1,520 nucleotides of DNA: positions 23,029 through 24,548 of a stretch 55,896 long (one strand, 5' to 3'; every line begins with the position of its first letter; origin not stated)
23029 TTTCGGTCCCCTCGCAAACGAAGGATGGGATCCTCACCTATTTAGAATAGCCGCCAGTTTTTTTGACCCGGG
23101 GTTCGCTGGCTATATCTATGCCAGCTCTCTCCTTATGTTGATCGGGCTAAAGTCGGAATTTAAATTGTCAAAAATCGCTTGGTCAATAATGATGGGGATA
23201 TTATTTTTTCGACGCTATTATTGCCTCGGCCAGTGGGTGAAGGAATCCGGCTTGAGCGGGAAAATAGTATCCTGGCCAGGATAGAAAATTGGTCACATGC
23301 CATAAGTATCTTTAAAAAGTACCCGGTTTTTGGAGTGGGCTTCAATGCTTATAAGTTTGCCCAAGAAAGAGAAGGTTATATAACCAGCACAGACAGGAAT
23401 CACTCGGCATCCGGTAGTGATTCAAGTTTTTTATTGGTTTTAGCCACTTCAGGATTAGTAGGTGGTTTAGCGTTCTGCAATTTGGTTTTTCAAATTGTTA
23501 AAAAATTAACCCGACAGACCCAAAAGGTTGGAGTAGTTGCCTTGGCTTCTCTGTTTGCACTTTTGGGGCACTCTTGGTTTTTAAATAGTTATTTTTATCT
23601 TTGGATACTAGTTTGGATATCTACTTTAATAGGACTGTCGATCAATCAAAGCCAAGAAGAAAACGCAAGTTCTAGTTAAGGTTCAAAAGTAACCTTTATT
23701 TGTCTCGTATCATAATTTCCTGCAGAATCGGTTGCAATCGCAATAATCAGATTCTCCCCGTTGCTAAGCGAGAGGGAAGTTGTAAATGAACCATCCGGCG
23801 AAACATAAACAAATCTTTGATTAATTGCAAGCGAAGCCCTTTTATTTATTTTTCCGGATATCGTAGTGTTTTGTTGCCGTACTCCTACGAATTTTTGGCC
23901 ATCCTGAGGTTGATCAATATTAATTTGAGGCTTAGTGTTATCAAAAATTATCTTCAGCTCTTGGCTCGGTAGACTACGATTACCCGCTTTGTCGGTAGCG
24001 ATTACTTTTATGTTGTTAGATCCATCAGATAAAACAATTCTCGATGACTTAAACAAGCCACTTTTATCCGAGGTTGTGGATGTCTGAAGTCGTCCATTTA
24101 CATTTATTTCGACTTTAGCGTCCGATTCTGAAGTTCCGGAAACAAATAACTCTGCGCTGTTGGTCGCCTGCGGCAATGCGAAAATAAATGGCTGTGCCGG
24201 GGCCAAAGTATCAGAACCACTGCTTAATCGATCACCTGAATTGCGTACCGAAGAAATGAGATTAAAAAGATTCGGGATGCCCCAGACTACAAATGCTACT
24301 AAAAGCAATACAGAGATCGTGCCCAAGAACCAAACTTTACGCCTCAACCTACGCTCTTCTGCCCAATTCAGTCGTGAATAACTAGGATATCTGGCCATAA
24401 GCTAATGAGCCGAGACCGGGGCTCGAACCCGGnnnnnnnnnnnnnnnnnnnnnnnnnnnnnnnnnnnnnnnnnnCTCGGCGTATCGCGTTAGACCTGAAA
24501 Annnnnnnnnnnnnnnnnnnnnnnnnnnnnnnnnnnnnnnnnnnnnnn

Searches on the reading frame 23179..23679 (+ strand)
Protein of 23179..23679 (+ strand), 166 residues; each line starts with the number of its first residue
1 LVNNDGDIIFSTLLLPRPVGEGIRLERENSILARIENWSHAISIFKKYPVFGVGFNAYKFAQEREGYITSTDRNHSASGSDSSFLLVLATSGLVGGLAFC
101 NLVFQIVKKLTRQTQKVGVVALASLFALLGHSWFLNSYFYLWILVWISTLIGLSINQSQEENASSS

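Call 32: search_protein_families(library=pfam, proteins=[window:23179-23679:+], max_evalue=0.001)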
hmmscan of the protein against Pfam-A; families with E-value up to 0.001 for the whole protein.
window:23179-23679:+ (166 aa): 1 family
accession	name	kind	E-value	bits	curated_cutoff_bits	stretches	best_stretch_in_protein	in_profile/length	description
PF04932.20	Wzy_C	-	2.7e-11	43.9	31.7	1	27-100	77-149/149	O-Antigen ligase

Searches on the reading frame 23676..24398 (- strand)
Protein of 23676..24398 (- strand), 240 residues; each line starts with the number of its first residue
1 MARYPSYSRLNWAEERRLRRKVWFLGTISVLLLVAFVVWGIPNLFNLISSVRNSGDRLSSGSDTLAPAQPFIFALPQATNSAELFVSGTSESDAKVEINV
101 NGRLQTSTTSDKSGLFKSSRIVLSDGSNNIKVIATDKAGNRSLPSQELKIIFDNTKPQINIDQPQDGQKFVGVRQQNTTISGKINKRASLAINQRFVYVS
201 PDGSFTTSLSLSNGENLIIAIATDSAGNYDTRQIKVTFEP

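Call 32: search_protein_families(library=pfam, proteins=[window:23676-24398:-], max_evalue=0.001)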
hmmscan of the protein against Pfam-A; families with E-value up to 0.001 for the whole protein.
window:23676-24398:- (240 aa): 3 families
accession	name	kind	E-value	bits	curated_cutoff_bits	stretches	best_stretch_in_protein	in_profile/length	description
PF09136.16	Glucodextran_B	-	1.4e-22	79.8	27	2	157-237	1-80/83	Glucodextranase, domain B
PF17936.7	Big_6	-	7.4e-11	42.6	27.6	1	78-145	9-77/83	Bacterial Ig domain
PF19077.6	Big_13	-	2.3e-10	41.3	27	1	79-153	24-101/102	Bacterial Ig-like domain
